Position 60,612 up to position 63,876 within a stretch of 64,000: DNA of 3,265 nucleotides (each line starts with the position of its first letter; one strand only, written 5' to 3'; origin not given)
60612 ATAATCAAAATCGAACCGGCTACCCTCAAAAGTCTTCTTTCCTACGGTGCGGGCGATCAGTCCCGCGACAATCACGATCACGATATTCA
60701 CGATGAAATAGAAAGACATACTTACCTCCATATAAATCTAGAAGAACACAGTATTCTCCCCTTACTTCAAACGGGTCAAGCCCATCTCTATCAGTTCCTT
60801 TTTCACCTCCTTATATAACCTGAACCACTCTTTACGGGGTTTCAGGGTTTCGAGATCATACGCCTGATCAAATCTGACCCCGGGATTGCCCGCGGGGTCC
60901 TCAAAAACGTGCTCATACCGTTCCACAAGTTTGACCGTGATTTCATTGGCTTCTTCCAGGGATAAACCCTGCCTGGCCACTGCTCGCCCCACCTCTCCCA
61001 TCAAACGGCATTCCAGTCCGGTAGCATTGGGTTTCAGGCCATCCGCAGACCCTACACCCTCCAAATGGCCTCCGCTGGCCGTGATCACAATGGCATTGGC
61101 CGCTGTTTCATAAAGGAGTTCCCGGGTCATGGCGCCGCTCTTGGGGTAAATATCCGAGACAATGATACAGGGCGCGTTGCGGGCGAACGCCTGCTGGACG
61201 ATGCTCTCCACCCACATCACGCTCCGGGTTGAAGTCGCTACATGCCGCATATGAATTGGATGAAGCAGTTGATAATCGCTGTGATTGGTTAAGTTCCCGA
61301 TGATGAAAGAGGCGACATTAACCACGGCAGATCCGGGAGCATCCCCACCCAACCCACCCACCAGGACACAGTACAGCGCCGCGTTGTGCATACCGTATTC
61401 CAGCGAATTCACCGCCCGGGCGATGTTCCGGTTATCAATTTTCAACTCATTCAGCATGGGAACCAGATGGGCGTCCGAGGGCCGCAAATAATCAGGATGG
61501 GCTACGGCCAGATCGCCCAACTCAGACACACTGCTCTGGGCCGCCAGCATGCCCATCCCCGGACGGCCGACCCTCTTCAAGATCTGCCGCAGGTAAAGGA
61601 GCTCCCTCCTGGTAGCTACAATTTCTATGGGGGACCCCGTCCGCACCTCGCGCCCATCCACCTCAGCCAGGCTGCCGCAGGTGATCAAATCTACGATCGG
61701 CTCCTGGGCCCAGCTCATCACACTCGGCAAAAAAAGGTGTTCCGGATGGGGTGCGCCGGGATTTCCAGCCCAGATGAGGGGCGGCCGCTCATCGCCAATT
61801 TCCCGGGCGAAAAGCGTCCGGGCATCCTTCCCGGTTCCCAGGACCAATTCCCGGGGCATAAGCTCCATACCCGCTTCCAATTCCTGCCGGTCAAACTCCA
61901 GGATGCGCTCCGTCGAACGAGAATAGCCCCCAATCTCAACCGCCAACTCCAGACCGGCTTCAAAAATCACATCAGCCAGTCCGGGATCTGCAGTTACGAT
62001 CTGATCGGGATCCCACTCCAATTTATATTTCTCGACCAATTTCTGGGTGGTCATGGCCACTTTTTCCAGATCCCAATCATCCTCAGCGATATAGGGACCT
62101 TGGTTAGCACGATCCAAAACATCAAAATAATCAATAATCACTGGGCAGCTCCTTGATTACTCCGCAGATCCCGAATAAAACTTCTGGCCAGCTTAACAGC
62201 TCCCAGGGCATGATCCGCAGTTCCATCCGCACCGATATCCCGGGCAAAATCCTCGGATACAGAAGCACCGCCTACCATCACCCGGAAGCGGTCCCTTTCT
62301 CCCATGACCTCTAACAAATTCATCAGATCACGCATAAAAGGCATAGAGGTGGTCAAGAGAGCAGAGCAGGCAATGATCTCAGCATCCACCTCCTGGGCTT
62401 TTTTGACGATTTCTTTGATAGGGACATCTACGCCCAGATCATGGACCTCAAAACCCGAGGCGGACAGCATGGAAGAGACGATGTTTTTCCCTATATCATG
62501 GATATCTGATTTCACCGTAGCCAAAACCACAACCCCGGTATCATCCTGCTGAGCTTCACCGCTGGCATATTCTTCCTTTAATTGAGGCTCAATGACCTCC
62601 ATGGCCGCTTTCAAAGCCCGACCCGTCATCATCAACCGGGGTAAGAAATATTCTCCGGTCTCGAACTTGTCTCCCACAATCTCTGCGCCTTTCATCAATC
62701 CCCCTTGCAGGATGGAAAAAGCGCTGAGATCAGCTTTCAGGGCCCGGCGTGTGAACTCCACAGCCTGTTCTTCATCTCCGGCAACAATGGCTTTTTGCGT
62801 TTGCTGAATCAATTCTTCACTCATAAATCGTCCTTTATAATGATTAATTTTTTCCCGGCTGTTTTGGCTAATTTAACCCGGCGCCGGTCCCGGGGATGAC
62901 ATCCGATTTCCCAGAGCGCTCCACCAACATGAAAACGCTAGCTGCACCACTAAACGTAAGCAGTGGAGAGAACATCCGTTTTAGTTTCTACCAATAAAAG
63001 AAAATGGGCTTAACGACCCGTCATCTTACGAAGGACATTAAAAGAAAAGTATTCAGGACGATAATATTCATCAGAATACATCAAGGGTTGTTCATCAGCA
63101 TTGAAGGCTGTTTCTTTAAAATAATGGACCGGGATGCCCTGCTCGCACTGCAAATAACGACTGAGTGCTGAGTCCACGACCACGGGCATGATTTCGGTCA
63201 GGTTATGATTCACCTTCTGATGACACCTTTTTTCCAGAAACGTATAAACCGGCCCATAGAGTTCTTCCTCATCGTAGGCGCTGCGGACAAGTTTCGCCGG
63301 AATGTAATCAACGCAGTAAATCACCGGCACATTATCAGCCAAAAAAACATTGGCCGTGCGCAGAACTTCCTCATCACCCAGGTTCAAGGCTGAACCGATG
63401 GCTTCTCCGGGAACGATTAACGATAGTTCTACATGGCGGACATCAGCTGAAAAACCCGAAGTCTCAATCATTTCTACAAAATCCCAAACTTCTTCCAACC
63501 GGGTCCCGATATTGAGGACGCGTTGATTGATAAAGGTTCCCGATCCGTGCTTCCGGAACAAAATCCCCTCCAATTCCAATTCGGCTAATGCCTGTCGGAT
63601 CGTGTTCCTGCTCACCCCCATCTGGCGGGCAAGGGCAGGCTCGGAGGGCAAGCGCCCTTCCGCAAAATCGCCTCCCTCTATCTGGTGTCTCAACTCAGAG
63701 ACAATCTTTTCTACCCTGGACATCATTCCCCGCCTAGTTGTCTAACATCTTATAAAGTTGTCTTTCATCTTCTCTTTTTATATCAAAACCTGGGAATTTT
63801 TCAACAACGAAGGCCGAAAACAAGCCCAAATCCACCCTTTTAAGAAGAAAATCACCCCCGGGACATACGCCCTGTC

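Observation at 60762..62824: Pyrrolysine-free MtmB-type methyltransferase paired with a corrinoid protein in a non-methanogen context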

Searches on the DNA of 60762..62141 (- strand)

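Call 91: search_rna_families(sources=[L005, L008, L011, L010, L015, L036, L037, L043, L053, L057, L062, L044, L064, L052], threshold=gathering)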
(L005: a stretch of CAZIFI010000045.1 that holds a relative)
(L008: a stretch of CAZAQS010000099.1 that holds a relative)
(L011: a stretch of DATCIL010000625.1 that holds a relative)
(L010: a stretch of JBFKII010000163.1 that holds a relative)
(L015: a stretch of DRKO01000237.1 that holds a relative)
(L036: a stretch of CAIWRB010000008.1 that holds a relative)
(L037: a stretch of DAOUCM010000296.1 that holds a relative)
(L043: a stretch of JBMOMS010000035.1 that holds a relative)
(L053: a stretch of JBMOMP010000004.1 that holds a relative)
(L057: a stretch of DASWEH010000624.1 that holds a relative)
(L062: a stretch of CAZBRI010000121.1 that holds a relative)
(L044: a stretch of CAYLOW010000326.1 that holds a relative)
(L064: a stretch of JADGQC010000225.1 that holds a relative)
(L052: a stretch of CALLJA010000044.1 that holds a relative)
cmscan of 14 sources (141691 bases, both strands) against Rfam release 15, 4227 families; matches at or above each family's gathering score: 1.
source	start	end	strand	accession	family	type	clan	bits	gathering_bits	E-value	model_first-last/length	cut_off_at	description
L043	12979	13085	-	RF02962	DUF3800-III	Gene; sRNA;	-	95.2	43.8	4.7e-22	1-108/108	no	DUF3800-III RNA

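Call 92: search_rna_families(sources=[L012, L013, L019, L027, L066, L065, L059], threshold=gathering)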
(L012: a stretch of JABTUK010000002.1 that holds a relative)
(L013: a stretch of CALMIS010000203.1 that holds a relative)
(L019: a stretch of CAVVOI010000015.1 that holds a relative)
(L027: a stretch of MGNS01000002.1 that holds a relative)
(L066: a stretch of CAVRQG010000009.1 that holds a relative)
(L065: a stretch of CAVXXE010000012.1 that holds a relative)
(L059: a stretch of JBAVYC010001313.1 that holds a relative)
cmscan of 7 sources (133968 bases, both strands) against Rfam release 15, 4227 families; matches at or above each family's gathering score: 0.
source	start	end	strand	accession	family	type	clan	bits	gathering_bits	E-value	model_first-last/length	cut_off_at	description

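Call 93: search_rna_families(sources=[L085, L088, L091, L089, L022, L025], threshold=gathering)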
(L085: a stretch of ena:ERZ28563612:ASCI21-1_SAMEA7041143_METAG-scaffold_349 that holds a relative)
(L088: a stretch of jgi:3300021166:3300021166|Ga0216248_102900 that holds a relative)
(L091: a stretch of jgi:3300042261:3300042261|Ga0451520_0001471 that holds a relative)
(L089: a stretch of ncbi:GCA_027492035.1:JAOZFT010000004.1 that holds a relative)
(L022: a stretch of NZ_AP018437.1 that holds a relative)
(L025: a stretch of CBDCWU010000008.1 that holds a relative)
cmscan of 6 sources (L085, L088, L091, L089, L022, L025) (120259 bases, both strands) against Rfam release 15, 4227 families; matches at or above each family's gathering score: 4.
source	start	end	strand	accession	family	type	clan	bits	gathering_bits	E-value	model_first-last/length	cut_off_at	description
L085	3011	3210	-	RF00174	Cobalamin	Cis-reg; riboswitch;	CL00101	80.7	31.5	5.1e-18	1-189/189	no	Cobalamin riboswitch aptamer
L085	18943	19015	-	RF00005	tRNA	Gene; tRNA;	CL00001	66.2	29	6.4e-12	1-71/71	no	tRNA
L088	550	636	+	RF00005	tRNA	Gene; tRNA;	CL00001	57.4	29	1.7e-09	1-71/71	no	tRNA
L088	674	761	+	RF00005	tRNA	Gene; tRNA;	CL00001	54.2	29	1.3e-08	1-71/71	no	tRNA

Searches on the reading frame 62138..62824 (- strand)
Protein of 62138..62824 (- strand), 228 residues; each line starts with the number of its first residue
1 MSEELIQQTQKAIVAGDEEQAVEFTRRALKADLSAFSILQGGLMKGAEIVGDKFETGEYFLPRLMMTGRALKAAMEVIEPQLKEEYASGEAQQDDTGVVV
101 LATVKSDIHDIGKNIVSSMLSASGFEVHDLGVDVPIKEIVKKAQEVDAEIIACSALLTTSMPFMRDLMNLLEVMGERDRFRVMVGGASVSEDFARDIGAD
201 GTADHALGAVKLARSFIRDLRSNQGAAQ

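Call 3: search_protein_families(library=pfam, proteins=[window:62138-62824:-], max_evalue=0.01)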
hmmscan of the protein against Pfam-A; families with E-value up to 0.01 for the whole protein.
window:62138-62824:- (228 aa): 2 families
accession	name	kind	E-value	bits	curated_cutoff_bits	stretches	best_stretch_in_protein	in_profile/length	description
PF02310.24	B12-binding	-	1.9e-27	95.9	32.1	1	98-210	2-120/121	B12 binding domain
PF02607.22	B12-binding_2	-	5.7e-21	74.9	23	1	6-79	2-74/74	B12 binding domain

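Call 4: search_protein_families(library=ncbifam, proteins=[window:62138-62824:-], max_evalue=0.01)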
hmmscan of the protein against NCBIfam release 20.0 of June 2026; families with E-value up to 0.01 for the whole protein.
window:62138-62824:- (228 aa): 16 families
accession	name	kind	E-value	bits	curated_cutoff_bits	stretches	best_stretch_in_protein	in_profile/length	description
NF047995.1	corrinoid_MtgC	exception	9.4e-60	201.8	310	1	4-217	3-213/215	glycine betaine-specific corrinoid protein MtgC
TIGR02370.1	pyl_corrinoid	subfamily_domain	7.7e-59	198.4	215.3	1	10-207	3-195/197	methyltransferase cognate corrinoid protein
NF047996.1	corrin_MtgC_2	exception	4.1e-52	176.7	370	1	3-217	2-210/212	glycine betaine-specific corrinoid protein MtgC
NF041607.1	dimeth_corrin_MtbC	equivalog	2.1e-51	174.3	350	1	11-214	3-200/203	dimethylamine corrinoid protein MtbC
TIGR02082.1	metH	equivalog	5.2e-43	146.9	1010.85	1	8-194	649-829/1182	methionine synthase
NF007024.0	PRK09490.1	equivalog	6.9e-39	133.4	1497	1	7-191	663-844/1234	methionine synthase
NF040669.1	MtaC2_Meth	equivalog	5.8e-37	127.5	450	1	3-219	40-248/267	methanol--corrinoid protein MtaC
NF040655.1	MtaC_Meth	equivalog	2.4e-34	118.5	420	1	3-219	33-240/253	methanol--corrinoid protein MtaC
NF002612.0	PRK02261.1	equivalog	8.7e-13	48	110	1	98-188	5-94/148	methylaspartate mutase subunit S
NF052385.1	Lys_5_6_beta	equivalog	1.5e-11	44.5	280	1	101-208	106-225/241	lysine 5,6-aminomutase subunit beta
NF040743.1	ornith_mutase_E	equivalog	2.8e-11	42.1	800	1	90-221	590-727/730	D-ornithine 4,5-aminomutase subunit OraE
TIGR00640.1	acid_CoA_mut_C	subfamily_domain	1.3e-09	38.1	57.45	1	99-195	5-100/132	methylmalonyl-CoA mutase C-terminal domain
TIGR01501.1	MthylAspMutase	equivalog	3.9e-09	36.4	135.8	1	98-175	3-80/134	methylaspartate mutase subunit S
NF052513.1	TransRegCarH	equivalog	7.5e-09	35.3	400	1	3-202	81-264/274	HTH-type transcriptional repressor CarH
NF045497.1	IsobCoAmut_IcmF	equivalog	1.6e-07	29.5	1500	1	100-189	6-94/1076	fused isobutyryl-CoA mutase/GTPase IcmF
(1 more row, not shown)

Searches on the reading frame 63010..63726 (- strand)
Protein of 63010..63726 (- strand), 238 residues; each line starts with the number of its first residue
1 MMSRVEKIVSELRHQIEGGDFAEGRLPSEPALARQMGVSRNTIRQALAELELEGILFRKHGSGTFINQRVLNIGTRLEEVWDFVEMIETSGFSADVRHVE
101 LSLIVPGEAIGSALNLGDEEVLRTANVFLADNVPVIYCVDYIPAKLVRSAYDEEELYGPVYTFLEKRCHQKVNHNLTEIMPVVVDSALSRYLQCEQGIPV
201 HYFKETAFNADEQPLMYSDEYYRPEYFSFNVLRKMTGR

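Call 3: search_protein_families(library=pfam, proteins=[window:63010-63726:-], max_evalue=0.01)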
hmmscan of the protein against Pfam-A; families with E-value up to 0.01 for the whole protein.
window:63010-63726:- (238 aa): 7 families
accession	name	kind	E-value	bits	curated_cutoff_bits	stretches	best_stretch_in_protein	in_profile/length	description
PF07702.18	UTRA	-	9e-23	81.1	23.8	1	91-227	3-140/141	UTRA domain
PF00392.27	GntR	-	1.3e-17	63.6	27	1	6-66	3-64/64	Bacterial regulatory proteins, gntR family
PF08220.18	HTH_DeoR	-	3.3e-05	24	21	1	32-68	20-56/57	DeoR-like helix-turn-helix domain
PF13730.12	HTH_36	-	0.00015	22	25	1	27-56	26-55/55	Helix-turn-helix domain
PF08279.18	HTH_11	-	0.00041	20.6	25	1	31-55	20-44/55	HTH domain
PF13551.12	HTH_29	-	0.0024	18.4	28.1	1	30-64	16-52/64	Winged helix-turn helix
PF13545.12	HTH_Crp_2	-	0.0039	17.6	27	0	31-58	27-55/70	Crp-like helix-turn-helix domain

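Call 4: search_protein_families(library=ncbifam, proteins=[window:63010-63726:-], max_evalue=0.01)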
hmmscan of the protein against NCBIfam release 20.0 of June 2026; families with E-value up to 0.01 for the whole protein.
window:63010-63726:- (238 aa): 32 families (the best 25 are shown)
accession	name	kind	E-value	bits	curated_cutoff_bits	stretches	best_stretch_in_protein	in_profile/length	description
NF041547.1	GntR_LSA1692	equivalog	1.4e-26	93.5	275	1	6-230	4-227/233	GntR family transcriptional regulator, LSA1692 subfamily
NF052441.1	TransRegRv0792c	equivalog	2.1e-22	79.6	400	1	23-232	37-245/260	Rv0792c family HTH-type transcriptional regulator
TIGR02325.1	C_P_lyase_phnF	equivalog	9.5e-22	77.7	156.8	1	6-230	11-235/238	phosphonate metabolism transcriptional regulator PhnF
NF008491.0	PRK11402.1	subfamily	3.2e-21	76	269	1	15-229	23-236/243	GntR family transcriptional regulator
TIGR02018.2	his_ut_repres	equivalog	1.1e-20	74.1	220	1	6-204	2-198/226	histidine utilization transcriptional repressor HutC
TIGR02404.1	trehalos_R_Bsub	equivalog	1.8e-20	73.6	211.95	1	5-230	2-228/233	trehalose operon repressor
TIGR03337.1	phnR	equivalog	1.7e-15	57.4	296.75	1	7-226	5-223/231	phosphonate utilization transcriptional regulator PhnR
NF007292.0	PRK09764.1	equivalog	1.7e-15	56.8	281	1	7-233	9-234/240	GntR family transcriptional regulator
NF007741.0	PRK10421.1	equivalog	1e-13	51.3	311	1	5-70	9-75/262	transcriptional regulator LldR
NF052282.1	PLP_TF_PdxR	equivalog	1.5e-12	47.3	320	1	6-69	4-68/448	MocR-like pyridoxine biosynthesis transcription factor PdxR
NF007001.0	PRK09464.1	equivalog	6.2e-10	39.1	330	1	8-71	15-79/254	pyruvate dehydrogenase complex transcriptional repressor PdhR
NF052290.2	MocR_like_YczR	exception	5e-09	35.4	487.4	1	7-68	23-85/458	MocR-like transcription factor YczR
NF011575.0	PRK14999.1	equivalog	1.1e-08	34.7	424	1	6-68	15-78/241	histidine utilization repressor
NF052281.1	rhizopine_MocR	equivalog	8.1e-08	31.3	650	1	7-68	22-84/479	rhizopine catabolism transcriptional regulator MocR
NF052286.1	ecto_TF_EhuR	exception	2e-07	29.9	480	1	7-70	15-79/458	MocR-like ectoine utilization transcription factor EhuR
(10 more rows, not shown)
